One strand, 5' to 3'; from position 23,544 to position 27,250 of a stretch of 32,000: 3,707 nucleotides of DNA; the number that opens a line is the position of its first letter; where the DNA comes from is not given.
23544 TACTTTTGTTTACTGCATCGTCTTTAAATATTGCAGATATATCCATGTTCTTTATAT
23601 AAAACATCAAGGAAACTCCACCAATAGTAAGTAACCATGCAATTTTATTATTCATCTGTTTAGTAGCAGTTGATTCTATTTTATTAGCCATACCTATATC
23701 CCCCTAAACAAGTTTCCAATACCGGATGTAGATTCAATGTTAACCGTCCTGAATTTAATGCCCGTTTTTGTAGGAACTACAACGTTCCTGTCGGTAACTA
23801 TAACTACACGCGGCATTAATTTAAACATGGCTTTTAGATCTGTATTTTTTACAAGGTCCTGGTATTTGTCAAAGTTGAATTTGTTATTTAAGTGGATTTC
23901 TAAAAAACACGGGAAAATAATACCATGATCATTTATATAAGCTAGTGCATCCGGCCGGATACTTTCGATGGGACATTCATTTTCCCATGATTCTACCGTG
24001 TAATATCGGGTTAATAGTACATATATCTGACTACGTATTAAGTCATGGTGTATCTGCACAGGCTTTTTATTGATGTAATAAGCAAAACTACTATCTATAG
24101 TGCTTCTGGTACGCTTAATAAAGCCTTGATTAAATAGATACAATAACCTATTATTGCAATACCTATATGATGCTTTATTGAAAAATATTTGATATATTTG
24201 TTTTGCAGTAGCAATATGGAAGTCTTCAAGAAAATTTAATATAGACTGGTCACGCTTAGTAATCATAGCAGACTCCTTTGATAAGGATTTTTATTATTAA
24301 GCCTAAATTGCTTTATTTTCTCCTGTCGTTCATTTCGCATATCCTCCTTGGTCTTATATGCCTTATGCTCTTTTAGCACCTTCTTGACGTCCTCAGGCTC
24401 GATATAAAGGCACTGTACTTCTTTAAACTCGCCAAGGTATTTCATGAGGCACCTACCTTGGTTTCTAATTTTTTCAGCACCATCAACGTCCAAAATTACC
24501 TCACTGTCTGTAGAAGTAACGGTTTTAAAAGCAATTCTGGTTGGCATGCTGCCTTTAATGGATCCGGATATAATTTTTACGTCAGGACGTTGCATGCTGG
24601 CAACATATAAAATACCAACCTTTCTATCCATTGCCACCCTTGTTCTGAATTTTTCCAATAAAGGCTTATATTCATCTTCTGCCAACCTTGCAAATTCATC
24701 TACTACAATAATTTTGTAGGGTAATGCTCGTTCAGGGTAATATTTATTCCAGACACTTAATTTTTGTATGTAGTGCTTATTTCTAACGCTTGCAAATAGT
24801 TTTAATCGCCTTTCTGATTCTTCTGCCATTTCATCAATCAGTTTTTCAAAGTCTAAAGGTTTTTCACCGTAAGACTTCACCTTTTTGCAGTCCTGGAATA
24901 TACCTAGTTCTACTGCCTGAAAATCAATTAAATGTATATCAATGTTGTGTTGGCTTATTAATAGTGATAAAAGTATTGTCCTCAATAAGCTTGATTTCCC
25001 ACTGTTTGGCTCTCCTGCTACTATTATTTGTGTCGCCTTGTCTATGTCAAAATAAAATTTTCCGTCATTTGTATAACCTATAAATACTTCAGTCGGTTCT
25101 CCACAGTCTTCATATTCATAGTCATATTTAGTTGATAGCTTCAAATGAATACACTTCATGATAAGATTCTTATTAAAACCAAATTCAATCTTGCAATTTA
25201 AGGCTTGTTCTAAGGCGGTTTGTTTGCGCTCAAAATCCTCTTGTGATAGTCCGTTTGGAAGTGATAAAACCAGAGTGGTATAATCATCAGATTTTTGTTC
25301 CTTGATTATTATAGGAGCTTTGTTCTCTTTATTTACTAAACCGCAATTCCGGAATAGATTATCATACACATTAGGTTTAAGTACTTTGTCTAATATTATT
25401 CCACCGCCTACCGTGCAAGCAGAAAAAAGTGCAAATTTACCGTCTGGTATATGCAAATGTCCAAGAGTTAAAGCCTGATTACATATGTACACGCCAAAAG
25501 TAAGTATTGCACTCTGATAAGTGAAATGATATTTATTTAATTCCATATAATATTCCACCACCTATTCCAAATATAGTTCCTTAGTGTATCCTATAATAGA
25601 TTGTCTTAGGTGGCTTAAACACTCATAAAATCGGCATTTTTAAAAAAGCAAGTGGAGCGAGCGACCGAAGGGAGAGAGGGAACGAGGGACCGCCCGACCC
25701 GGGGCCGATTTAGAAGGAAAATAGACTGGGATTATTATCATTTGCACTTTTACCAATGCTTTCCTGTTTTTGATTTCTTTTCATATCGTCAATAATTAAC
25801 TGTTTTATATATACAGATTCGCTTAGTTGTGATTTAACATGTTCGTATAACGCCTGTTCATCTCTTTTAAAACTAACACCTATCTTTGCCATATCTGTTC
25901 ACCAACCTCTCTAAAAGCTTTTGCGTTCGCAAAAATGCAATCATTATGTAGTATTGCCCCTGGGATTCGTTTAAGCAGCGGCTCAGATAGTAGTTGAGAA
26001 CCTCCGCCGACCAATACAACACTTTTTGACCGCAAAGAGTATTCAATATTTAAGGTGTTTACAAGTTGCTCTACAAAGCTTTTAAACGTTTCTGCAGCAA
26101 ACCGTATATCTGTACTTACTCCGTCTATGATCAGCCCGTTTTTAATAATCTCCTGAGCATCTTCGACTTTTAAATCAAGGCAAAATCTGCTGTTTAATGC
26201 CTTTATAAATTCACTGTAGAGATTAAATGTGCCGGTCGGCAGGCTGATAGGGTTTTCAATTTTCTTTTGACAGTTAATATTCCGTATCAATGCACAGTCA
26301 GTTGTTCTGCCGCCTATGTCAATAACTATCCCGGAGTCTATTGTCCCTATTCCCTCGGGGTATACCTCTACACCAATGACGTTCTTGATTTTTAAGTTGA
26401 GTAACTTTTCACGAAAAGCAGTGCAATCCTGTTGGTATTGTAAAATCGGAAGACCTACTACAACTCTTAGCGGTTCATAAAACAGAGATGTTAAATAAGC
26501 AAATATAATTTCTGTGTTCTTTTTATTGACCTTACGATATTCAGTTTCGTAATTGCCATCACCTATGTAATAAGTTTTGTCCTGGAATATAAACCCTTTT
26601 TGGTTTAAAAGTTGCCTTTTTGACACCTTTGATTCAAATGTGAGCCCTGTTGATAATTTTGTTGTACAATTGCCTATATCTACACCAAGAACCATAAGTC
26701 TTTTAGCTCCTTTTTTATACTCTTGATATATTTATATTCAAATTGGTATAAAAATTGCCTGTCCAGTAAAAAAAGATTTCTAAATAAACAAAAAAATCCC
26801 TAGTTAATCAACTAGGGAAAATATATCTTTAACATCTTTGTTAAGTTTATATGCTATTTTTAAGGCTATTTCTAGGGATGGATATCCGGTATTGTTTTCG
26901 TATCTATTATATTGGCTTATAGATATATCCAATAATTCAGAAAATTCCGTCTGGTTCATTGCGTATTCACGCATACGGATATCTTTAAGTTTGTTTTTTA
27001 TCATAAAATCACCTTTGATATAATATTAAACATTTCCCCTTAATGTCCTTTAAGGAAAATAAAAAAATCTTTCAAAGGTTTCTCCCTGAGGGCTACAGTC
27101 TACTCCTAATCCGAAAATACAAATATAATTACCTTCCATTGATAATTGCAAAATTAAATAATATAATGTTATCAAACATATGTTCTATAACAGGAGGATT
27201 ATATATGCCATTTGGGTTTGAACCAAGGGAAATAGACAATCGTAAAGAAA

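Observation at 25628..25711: T-free 76% G+C island with three 8-nt-phased AGGGA repeats immediately upstream of the FtsK-like gene: candidate translocase recognition (clt-like) or centromere site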

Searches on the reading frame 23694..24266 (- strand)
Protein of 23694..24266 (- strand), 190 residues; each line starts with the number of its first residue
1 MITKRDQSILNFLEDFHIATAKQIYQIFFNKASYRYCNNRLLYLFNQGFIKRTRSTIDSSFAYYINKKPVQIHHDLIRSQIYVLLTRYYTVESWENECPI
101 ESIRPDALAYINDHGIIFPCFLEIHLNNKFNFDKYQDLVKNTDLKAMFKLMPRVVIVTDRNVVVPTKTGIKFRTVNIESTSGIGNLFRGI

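Call 12: search_protein_families(library=pfam, proteins=[window:23694-24266:-], max_evalue=0.01)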
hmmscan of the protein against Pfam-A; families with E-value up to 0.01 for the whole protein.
window:23694-24266:- (190 aa): 1 family
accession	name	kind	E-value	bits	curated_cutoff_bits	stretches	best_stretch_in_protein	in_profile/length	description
PF13814.12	Replic_Relax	-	9e-07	29.6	25.3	1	10-68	1-65/191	Replication-relaxation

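Call 56: search_protein_families(library=phrogs, proteins=[window:23694-24266:-], max_evalue=0.001)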
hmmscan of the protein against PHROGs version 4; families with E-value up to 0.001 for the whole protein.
window:23694-24266:- (190 aa): 3 families
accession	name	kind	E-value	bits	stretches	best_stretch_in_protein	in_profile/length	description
phrog_9996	-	unknown function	1.1e-16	62.5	1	2-158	3-165/196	-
phrog_2190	-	DNA, RNA and nucleotide metabolism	1.8e-08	35.5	1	3-161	2-172/197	replication initiation protein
phrog_9381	-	DNA, RNA and nucleotide metabolism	0.00014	22.3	0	2-55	29-90/288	replication initiation by nicking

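Call 57: search_dna_similar(query=window:23694-24266:-, collection=plasmids, mode=protein, max_rows=25, max_evalue=0.001)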
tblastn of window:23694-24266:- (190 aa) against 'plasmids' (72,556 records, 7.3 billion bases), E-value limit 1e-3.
Records with a match: 8; places in all: 8; records where one place covers at least 80% of the query: 2.
Best place of each record, by identity: <60% 8.
By first word of the organism name: Clostridium 5; Thermoanaerobacterium 2; Paraclostridium 1.
By predicted mobility (MOB-suite, as given by PLSDB): non-mobilizable 8.
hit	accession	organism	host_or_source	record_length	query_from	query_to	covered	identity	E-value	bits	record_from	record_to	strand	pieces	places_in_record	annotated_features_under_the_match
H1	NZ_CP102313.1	Clostridium perfringens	mixed culture,Ovis aries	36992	1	153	81%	30.6%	3e-5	50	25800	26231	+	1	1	hypothetical protein | FtsK/SpoIIIE domain-containing protein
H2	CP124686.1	Paraclostridium bifermentans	Whole organism,peat soil sample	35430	1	152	79%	30.9%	6e-8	81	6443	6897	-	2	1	hypothetical protein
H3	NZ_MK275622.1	Clostridium perfringens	neonatal piglet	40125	1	153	81%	30.0%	2e-6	54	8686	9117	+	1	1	hypothetical protein | FtsK/SpoIIIE domain-containing protein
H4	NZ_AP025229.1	Clostridium perfringens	-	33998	1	141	74%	31.5%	4e-5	50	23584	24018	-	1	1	hypothetical protein | FtsK/SpoIIIE domain-containing protein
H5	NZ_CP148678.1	Clostridium perfringens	Aves,single cell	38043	1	141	74%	31.5%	4e-5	50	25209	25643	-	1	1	hypothetical protein | FtsK/SpoIIIE domain-containing protein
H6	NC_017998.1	Thermoanaerobacterium saccharolyticum JW/SL-YS485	-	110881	1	138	73%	31.0%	2e-10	66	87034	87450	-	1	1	replication-relaxation family protein | FtsK/SpoIIIE domain-containing protein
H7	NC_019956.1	Thermoanaerobacterium thermosaccharolyticum M0795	-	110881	1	138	73%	31.0%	2e-10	66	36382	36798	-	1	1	replication-relaxation family protein | FtsK/SpoIIIE domain-containing protein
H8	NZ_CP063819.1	Clostridium botulinum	Mink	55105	2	85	44%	39.5%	8e-5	50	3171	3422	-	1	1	hypothetical protein | FtsK/SpoIIIE domain-containing protein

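Call 66: get_annotated_region(hit=H1, flank=3500)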
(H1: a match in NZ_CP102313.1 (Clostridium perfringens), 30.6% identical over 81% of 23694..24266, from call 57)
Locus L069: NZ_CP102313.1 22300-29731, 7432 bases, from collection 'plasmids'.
description: Clostridium perfringens strain JXNC-S10 plasmid unnamed2, complete sequence
organism: Clostridium perfringens (NCBI taxid 1502)
taxonomy: Bacteria; Bacillota; Clostridia; Eubacteriales; Clostridiaceae; Clostridium; Clostridium perfringens
host: -; source: mixed culture,Ovis aries; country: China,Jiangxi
typing (MOB-suite, as given by PLSDB): non-mobilizable
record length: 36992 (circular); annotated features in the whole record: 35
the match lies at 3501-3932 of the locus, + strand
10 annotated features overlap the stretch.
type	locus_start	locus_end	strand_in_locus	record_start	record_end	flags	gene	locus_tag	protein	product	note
CDS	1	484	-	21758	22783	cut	-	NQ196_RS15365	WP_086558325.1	IS1595-like element ISClsp5 family transposase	-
CDS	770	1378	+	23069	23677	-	-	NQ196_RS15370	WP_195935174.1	recombinase family protein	GO:0006310 - DNA recombination [Evidence IEA]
CDS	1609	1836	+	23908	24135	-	-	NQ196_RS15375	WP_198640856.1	hypothetical protein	-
CDS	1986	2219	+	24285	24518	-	-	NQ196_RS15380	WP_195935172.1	hypothetical protein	-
CDS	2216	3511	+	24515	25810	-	-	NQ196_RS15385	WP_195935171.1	FtsK/SpoIIIE domain-containing protein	-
CDS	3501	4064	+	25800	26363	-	-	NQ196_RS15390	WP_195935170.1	hypothetical protein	-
CDS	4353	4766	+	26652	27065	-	-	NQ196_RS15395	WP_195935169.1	hypothetical protein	-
CDS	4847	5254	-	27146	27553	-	-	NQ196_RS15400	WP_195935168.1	metal-dependent hydrolase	-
CDS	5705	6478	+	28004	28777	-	-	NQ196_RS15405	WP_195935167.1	hypothetical protein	-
CDS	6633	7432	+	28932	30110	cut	-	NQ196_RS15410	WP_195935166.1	hypothetical protein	-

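Call 67: get_annotated_region(hit=H6, flank=3500)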
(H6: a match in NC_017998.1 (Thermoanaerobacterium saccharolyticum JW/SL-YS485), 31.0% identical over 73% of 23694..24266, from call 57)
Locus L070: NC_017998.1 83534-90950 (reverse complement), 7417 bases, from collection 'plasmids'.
description: Thermoanaerobacterium saccharolyticum JW/SL-YS485 plasmid pMU3262, complete sequence
organism: Thermoanaerobacterium saccharolyticum JW/SL-YS485 (NCBI taxid 1094508)
taxonomy: Bacteria; Bacillota; Clostridia; Thermoanaerobacterales; Thermoanaerobacteraceae; Thermoanaerobacterium; Thermoanaerobacterium saccharolyticum; Thermoanaerobacterium saccharolyticum JW/SL-YS485
host: -; source: -; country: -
typing (MOB-suite, as given by PLSDB): non-mobilizable; replicon rep_cluster_770; mating-pair formation MPF_T
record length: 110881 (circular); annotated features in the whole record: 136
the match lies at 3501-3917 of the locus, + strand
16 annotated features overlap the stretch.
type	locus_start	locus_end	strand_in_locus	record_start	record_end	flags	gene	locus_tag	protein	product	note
CDS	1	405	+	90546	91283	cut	-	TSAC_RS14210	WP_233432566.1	hypothetical protein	-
CDS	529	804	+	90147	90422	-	-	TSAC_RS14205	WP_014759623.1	HU family DNA-binding protein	GO:0030261 - chromosome condensation [Evidence IEA]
CDS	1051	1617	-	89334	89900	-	-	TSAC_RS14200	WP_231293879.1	restriction endonuclease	-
CDS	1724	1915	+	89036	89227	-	-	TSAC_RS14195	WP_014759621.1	SpoIIIAC/SpoIIIAD family protein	-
CDS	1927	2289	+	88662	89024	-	-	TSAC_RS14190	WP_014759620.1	hypothetical protein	-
CDS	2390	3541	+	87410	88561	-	-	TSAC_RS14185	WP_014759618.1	FtsK/SpoIIIE domain-containing protein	-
CDS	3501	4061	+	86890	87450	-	-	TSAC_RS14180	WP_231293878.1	replication-relaxation family protein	-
CDS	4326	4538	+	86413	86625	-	-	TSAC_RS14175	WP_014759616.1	aspartyl-phosphate phosphatase Spo0E family protein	-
CDS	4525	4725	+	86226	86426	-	-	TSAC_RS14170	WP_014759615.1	hypothetical protein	-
CDS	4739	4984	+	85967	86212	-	-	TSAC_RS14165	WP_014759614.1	hypothetical protein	-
CDS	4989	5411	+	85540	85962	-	dut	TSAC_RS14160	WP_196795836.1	dUTP diphosphatase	GO:0006226 - dUMP biosynthetic process [Evidence IEA]; GO:0046081 - dUTP catabolic process [Evidence IEA]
CDS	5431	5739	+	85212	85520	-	-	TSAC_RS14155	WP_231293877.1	HNH endonuclease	-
CDS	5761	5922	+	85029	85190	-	-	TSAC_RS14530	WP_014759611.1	hypothetical protein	-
CDS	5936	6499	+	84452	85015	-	-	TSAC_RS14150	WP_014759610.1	metal-dependent hydrolase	-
CDS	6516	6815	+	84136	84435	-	-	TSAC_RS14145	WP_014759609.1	hypothetical protein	-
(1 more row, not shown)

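Call 71: search_solved_structures(query=window:23694-24266:-, max_evalue=1)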
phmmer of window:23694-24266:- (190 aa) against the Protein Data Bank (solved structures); distinct sequences matched with E-value up to 1: 2.
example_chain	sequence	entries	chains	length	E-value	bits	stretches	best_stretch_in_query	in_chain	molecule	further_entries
7dex_A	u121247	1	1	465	0.43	13.4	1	86-165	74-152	Anthocyanin 5-aromatic acyltransferase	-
7dev_A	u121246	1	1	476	0.43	13.4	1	86-165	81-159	Anthocyanin 5-aromatic acyltransferase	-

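Call 72: find_homologous_proteins(query=window:23694-24266:-)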
Query window:23694-24266:- (190 aa): 63 proteins with E <= 0.001 among 82 candidates.
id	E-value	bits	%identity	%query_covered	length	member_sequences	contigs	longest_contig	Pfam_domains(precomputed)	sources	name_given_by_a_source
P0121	1.8e-123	427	100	100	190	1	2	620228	PF13814.13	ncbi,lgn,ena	-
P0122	1.0e-97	343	77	100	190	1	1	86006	PF13814.13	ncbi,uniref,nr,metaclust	ncbi:hypothetical protein [Ruminiclostridium papyrosolvens]|uniref:Replication-relaxation n=1 Tax=Ru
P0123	5.0e-91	321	74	98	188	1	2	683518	PF13814.13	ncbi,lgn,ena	-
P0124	7.8e-88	311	71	100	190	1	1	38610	PF13814.13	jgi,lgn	jgi:hypothetical protein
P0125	5.7e-70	253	60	99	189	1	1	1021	PF13814.13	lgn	-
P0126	6.9e-70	252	59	99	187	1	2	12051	PF13814.13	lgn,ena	-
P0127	4.7e-69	250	61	99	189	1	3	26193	PF13814.13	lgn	-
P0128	5.7e-69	249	61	99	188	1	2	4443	PF13814.13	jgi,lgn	jgi:hypothetical protein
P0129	1.0e-68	249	59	98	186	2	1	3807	-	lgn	-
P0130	1.1e-68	248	58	99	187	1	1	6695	PF13814.13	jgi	jgi:hypothetical protein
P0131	2.9e-68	247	61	100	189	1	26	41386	PF13814.13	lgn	-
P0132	2.7e-67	244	58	99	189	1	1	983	PF13814.13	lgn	-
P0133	1.3e-66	242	59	99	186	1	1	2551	PF13814.13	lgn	-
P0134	1.3e-65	238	57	99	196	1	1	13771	PF13814.13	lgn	-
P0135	6.4e-65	236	61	94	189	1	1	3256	PF13814.13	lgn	-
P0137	2.6e-64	234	55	99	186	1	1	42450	PF13814.13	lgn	-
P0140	2.8e-63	231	57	99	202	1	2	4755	PF13814.13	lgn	-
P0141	3.5e-63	230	56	99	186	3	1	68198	PF13814.13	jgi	jgi:hypothetical protein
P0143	1.6e-62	228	56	99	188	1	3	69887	PF13814.13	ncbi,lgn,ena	-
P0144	2.4e-62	228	55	99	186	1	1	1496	PF13814.13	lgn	-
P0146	1.0e-61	226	56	95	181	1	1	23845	PF13814.13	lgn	-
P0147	1.1e-61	226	55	99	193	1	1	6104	PF13814.13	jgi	jgi:hypothetical protein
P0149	9.0e-61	223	52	99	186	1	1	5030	PF13814.13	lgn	-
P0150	1.8e-60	222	53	99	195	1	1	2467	PF13814.13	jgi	jgi:hypothetical protein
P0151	2.1e-60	221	54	99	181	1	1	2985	PF13814.13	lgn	-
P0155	9.9e-58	213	53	99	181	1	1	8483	PF13814.13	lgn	-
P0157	2.5e-56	208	54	94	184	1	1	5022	PF13814.13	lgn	-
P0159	4.9e-56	207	51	99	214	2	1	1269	PF13814.13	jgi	jgi:hypothetical protein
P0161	8.9e-56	206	54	99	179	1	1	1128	PF13814.13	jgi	jgi:hypothetical protein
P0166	1.4e-53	199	47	99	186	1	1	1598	PF13814.13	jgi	jgi:hypothetical protein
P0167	2.8e-53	198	53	99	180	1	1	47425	PF13814.13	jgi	-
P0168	9.5e-53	196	52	99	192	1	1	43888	PF13814.13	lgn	-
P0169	9.7e-53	196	51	99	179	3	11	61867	PF13814.13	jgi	jgi:hypothetical protein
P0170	8.0e-52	193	50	99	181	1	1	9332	PF13814.13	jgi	jgi:hypothetical protein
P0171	8.9e-52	193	48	99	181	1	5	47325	PF13814.13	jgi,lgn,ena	-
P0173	5.0e-50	188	48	99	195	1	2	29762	PF13814.13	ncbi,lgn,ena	-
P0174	1.0e-49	187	51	96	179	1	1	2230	PF13814.13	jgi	-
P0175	1.2e-48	183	50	99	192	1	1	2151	PF13814.13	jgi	jgi:hypothetical protein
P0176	4.7e-47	178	49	94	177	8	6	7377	PF13814.13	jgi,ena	-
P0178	1.4e-46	176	51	87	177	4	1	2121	PF13814.13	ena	-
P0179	2.6e-46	176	50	98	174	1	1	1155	PF13814.13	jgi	jgi:hypothetical protein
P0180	7.7e-45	171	50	87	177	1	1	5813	PF13814.13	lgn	-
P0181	1.4e-43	167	48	99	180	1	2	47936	PF13814.13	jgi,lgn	jgi:DNA-binding Lrp family transcriptional regulator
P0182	6.8e-43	164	47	98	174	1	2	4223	PF13814.13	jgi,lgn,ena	-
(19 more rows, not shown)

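Call 85: predict_structure(alignment_id=A2)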
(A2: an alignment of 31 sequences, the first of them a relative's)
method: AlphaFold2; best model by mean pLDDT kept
length: 190 residues; sequences in the alignment: 31
mean_pLDDT: 93.4   pTM: 0.87
mean pLDDT of the five models: 93.4, 92.5, 92.5, 92.3, 92.1
residues with pLDDT >= 90: 159; 70-90: 29; 50-70: 2; < 50: 0
segments of 3 or more residues with pLDDT < 50: none
pLDDT, mean of each block of 10 residues (from residue 1): 94 96 96 96 97 93 94 94 95 95 96 95 90 94 95 94 87 91 84
secondary structure, 60 per line:
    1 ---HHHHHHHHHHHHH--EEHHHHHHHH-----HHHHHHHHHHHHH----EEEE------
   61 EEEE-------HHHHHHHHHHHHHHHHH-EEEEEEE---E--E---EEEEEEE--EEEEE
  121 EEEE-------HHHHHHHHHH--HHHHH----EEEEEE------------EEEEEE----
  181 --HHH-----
elements in order: H4-16 H21-28 H34-46 E51-54 E61-64 H72-88 E90-96 E107-113 E116-124 H132-141 H144-148 E153-158 E171-176

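Call 88: fold_search(model_id=the predicted structure, library=pdb)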
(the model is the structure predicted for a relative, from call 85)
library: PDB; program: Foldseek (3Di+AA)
matches with E <= 10: 1203; with E <= 0.001: 0
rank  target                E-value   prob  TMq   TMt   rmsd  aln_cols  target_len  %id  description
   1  2vld_A                2.0e-03  0.99  0.36  0.31  12.1       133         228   14  crystal structure of a repair endonuclease from Pyrococcus abyssi (released 2009-05-19)
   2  1fok_A                2.9e-03  0.89  0.32  0.15  13.6       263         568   13  STRUCTURE OF RESTRICTION ENDONUCLEASE FOKI BOUND TO DNA (released 1997-12-03)
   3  9ki0_A                3.1e-03  0.97  0.35  0.08   5.6       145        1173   13  structure of DdmD dimer with ssDNA with AGS (released 2025-02-19)
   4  2fok_B                3.7e-03  0.84  0.33  0.15  12.6       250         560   14  STRUCTURE OF RESTRICTION ENDONUCLEASE FOKI (released 1998-06-17)
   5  5yi0_A                5.5e-03  1.00  0.28  0.35   8.3        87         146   23  Structure of Lactococcus lactis ZitR, C30AH42A mutant (released 2017-12-06)
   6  2p14                  5.5e-03  0.99  0.39  0.40   6.6       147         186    9  Crystal structure of small subunit (R.BspD6I2) of the heterodimeric restriction endonuclease R.BspD6I (released 2008-03-11)
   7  2fok_A                5.5e-03  0.77  0.31  0.15  13.6       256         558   13  STRUCTURE OF RESTRICTION ENDONUCLEASE FOKI (released 1998-06-17)
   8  5yhx_A                5.8e-03  1.00  0.31  0.40   7.9        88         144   24  Structure of Lactococcus lactis ZitR, wild type (released 2017-12-06)
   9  6p4f_B                5.8e-03  0.60  0.24  0.15  13.6       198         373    8  Crystal structure of the XPB-Bax1-forked DNA ternary complex (released 2020-06-17)
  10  9khv_A                6.2e-03  0.96  0.38  0.08   5.4       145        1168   12  Structure of DdmD dimer with ssDNA without nucleotide (released 2025-02-19)
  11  2vld_B                6.6e-03  0.97  0.35  0.31  12.0       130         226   15  crystal structure of a repair endonuclease from Pyrococcus abyssi (released 2009-05-19)
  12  5gke_A                7.1e-03  0.97  0.36  0.30   9.4       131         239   10  Structure of EndoMS-dsDNA1 complex (released 2016-11-02)
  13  5yhy                  7.5e-03  1.00  0.30  0.38   8.1        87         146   24  Structure of Lactococcus lactis ZitR, C30S mutant (released 2017-12-06)
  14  5j3s                  9.7e-03  0.51  0.23  0.20  12.9       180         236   13  Crystal structure of the catalytic domain of human tyrosyl DNA phosphodiesterase 2 in complex with a small molecule inhi (released 2016-05-04)
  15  6p4o_D                9.7e-03  0.47  0.27  0.14  15.0       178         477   11  Complex of XPB helicase with Bax1 endonuclease from Sulfurisphaera tokodaii at 3.15 Angstroms resolution (released 2020-06-03)
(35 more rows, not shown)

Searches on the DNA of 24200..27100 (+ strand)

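Call 9: search_dna_similar(query=window:24200-27100:+, collection=phages, mode=near)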
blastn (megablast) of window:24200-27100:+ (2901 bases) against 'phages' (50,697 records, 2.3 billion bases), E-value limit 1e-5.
No match.

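Call 10: search_dna_similar(query=window:24200-27100:+, collection=plasmids, mode=near)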
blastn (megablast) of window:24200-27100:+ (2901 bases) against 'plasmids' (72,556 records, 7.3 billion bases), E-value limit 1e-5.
No match.

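Call 97: search_rna_families(source=window, start=25450, end=25850, threshold=evalue, max_evalue=1)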
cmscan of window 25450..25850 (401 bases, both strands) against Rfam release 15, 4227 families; matches with E-value up to 1: 0.
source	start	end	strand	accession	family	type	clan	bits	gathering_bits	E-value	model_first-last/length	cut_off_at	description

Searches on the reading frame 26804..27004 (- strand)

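Call 12: search_protein_families(library=pfam, proteins=[window:26804-27004:-], max_evalue=0.01)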
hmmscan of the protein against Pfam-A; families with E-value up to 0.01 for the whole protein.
window:26804-27004:- (66 aa): 3 families
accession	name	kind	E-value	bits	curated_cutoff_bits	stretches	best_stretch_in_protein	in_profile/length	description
PF01381.28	HTH_3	-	2.9e-10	40.5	23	1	6-58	1-52/55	Helix-turn-helix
PF12844.13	HTH_19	-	4.5e-07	30.1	30.2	1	12-65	9-62/64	Helix-turn-helix domain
PF13443.12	HTH_26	-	3.9e-06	27.5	22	1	9-65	4-61/63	Cro/C1-type HTH DNA-binding domain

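Call 56: search_protein_families(library=phrogs, proteins=[window:26804-27004:-], max_evalue=0.001)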
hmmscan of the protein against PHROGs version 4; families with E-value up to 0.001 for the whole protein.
window:26804-27004:- (66 aa): 5 families
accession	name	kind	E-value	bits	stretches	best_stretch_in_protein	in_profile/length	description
phrog_8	-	transcription regulation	2.6e-10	41.3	1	1-56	76-130/346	transcriptional regulator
phrog_4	-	transcription regulation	5.7e-06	26.6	1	2-63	137-193/400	transcriptional repressor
phrog_1373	-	transcription regulation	0.00015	22.8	1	9-58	70-119/166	transcriptional regulator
phrog_147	-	transcription regulation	0.00024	22.4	1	2-51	5-54/100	transcriptional regulator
phrog_25914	-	DNA, RNA and nucleotide metabolism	0.00059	20.9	0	19-65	42-88/96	HTH DNA binding protein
